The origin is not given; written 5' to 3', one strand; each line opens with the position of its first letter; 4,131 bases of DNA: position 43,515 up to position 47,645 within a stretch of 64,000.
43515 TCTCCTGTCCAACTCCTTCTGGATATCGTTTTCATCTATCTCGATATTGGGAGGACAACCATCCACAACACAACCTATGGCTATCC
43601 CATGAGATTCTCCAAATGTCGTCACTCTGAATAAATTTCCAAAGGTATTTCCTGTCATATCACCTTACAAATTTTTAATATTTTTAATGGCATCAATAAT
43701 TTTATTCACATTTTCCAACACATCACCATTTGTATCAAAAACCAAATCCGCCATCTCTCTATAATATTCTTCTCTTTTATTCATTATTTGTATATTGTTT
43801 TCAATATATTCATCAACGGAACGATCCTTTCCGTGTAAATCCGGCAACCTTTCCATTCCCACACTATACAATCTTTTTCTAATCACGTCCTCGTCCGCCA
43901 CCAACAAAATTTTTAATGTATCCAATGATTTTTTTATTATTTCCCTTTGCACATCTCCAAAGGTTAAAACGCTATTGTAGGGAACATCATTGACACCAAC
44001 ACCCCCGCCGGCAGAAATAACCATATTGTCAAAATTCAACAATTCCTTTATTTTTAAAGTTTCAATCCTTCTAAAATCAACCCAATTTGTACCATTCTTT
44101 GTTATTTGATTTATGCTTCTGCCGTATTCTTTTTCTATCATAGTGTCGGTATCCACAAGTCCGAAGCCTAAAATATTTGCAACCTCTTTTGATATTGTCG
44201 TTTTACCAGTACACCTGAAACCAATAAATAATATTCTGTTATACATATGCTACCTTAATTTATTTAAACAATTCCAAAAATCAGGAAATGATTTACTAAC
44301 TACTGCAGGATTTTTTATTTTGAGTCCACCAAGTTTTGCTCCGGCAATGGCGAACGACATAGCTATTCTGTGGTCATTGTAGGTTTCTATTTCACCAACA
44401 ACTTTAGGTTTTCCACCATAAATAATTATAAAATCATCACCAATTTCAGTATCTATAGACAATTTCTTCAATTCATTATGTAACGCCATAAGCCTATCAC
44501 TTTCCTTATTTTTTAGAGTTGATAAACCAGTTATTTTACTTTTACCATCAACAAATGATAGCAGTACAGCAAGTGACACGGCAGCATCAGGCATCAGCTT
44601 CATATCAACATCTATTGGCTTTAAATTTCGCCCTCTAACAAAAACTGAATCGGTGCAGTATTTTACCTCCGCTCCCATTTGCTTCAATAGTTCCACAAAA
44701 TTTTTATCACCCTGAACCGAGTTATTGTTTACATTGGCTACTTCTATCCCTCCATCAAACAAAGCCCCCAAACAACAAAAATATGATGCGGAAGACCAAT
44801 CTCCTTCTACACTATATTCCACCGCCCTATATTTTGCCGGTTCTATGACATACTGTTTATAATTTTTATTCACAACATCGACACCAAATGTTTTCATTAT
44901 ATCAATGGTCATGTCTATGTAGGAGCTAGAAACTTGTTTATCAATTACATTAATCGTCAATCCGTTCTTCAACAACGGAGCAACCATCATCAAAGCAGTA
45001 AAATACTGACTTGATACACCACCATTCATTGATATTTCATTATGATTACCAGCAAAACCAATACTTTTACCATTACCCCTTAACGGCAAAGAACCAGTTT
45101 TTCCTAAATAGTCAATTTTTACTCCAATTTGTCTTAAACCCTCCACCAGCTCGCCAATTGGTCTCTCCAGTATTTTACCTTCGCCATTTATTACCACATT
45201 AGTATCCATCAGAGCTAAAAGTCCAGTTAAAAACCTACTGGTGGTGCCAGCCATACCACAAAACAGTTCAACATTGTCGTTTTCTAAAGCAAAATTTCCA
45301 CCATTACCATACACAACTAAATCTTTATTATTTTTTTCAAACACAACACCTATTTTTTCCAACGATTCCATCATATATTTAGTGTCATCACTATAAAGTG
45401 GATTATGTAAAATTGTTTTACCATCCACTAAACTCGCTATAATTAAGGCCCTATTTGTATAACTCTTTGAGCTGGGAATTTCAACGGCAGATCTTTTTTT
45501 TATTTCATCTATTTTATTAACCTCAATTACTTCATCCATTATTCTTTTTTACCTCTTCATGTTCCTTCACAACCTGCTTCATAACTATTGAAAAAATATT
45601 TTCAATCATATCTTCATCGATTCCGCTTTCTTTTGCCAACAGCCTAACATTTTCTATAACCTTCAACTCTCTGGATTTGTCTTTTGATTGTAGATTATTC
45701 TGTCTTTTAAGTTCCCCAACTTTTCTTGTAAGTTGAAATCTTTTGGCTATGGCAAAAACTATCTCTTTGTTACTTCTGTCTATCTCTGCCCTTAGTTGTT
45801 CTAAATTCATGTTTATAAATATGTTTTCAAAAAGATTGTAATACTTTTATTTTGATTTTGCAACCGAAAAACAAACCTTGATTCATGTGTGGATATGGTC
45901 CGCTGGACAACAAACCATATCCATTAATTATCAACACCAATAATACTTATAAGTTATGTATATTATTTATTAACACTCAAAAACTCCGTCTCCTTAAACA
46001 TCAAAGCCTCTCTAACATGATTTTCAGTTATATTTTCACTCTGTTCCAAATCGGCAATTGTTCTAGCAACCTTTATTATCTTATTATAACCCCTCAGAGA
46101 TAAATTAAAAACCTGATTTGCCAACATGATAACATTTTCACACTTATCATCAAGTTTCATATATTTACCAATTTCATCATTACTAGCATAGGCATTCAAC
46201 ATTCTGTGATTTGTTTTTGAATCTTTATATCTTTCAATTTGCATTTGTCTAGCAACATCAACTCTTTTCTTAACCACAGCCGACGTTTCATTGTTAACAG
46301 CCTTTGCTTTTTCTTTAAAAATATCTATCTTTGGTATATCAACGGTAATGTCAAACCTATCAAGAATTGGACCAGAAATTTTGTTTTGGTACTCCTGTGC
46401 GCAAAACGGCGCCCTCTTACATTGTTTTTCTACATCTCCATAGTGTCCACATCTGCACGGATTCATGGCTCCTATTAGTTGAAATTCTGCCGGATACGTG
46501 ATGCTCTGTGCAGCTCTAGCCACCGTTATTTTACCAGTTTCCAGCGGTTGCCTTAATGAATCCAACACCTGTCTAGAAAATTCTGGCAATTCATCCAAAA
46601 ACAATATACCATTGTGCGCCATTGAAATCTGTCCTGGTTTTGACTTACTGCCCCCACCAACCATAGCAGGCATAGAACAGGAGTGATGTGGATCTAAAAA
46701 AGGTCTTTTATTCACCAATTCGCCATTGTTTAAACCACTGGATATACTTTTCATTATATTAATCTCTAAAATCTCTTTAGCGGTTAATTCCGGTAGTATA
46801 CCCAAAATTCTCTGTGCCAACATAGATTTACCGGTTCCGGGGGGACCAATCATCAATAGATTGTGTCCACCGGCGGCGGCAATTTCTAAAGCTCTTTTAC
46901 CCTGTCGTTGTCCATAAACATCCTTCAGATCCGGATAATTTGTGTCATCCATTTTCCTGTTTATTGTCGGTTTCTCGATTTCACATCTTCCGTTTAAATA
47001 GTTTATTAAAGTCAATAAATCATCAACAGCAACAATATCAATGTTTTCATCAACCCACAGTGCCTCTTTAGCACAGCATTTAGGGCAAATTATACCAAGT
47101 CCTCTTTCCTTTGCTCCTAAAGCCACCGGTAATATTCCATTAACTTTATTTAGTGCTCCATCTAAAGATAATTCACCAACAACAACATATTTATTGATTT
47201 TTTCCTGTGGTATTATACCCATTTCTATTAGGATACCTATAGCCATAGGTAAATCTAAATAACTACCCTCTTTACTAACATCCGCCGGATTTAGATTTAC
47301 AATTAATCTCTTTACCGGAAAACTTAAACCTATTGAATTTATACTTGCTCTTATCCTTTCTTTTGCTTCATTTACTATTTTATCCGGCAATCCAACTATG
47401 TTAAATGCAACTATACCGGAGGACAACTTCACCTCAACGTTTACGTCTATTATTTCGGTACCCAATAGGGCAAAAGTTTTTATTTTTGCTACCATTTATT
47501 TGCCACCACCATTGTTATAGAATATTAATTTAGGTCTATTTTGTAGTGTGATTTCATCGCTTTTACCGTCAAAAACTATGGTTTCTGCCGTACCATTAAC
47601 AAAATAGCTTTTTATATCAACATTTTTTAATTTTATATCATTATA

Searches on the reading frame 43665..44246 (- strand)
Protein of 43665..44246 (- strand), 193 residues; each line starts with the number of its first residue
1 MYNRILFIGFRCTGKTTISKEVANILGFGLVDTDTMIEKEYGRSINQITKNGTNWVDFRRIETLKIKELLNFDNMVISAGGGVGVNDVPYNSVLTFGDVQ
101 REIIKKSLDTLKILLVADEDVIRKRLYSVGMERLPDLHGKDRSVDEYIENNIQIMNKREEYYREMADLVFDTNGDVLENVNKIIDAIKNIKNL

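Call 25: search_protein_families(library=pfam, proteins=[window:43665-44246:-], max_evalue=0.00001)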
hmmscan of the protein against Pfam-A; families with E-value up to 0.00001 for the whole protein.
window:43665-44246:- (193 aa): 1 family
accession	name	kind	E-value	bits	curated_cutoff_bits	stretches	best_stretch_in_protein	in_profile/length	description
PF01202.28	SKI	-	2e-23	83.7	22.1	1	11-187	1-158/159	Shikimate kinase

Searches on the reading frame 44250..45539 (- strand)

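Call 26: search_protein_families(library=pfam, proteins=[window:44250-45539:-], max_evalue=0.00001)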
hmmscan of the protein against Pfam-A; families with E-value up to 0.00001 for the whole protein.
window:44250-45539:- (429 aa): 1 family
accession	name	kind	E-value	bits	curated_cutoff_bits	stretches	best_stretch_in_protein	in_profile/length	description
PF00275.25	EPSP_synthase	-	2.3e-110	369.6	22.8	1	17-424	9-416/417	EPSP synthase (3-phosphoshikimate 1-carboxyvinyltransferase)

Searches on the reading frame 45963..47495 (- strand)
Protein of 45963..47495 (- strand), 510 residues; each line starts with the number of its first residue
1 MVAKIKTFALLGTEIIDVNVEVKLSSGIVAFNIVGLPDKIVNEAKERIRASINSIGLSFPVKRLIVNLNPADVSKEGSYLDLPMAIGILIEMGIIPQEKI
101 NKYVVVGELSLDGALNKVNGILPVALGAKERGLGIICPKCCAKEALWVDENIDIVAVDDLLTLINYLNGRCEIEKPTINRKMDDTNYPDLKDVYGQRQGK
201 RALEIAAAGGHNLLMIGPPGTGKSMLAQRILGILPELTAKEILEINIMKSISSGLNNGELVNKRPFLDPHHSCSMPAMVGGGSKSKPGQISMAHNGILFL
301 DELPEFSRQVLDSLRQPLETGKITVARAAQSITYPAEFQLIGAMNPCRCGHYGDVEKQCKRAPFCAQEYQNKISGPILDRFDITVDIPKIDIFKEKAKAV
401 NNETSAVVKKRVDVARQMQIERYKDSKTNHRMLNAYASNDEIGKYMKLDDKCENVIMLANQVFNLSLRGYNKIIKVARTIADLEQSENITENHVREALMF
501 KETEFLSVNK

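Call 26: search_protein_families(library=pfam, proteins=[window:45963-47495:-], max_evalue=0.00001)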
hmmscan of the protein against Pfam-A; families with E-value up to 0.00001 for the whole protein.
window:45963-47495:- (510 aa): 7 families
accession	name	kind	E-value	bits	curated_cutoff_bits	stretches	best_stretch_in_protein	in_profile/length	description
PF01078.27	Mg_chelatase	-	2.8e-92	308.2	20.3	1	189-391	1-203/207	Magnesium chelatase, subunit ChlI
PF13541.12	ChlI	-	6.4e-38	129.8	27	1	20-139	1-119/121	Subunit ChlI of Mg-chelatase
PF13335.12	Mg_chelatase_C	-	5.5e-26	91.4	26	1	403-501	2-94/94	Magnesium chelatase, subunit ChlI C-terminal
PF07728.20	AAA_5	-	1.2e-11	45.2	22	1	212-348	1-125/139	AAA domain (dynein-related subfamily)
PF00493.29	MCM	-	5.8e-11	42.4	23.3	1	286-385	113-202/224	MCM P-loop domain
PF00158.32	Sigma54_activat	-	2.7e-08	34.1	20.2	1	202-345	14-142/168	Sigma-54 interaction domain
PF00004.35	AAA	-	8.8e-06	26.6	21.2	0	213-310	1-73/131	ATPase family associated with various cellular activities (AAA)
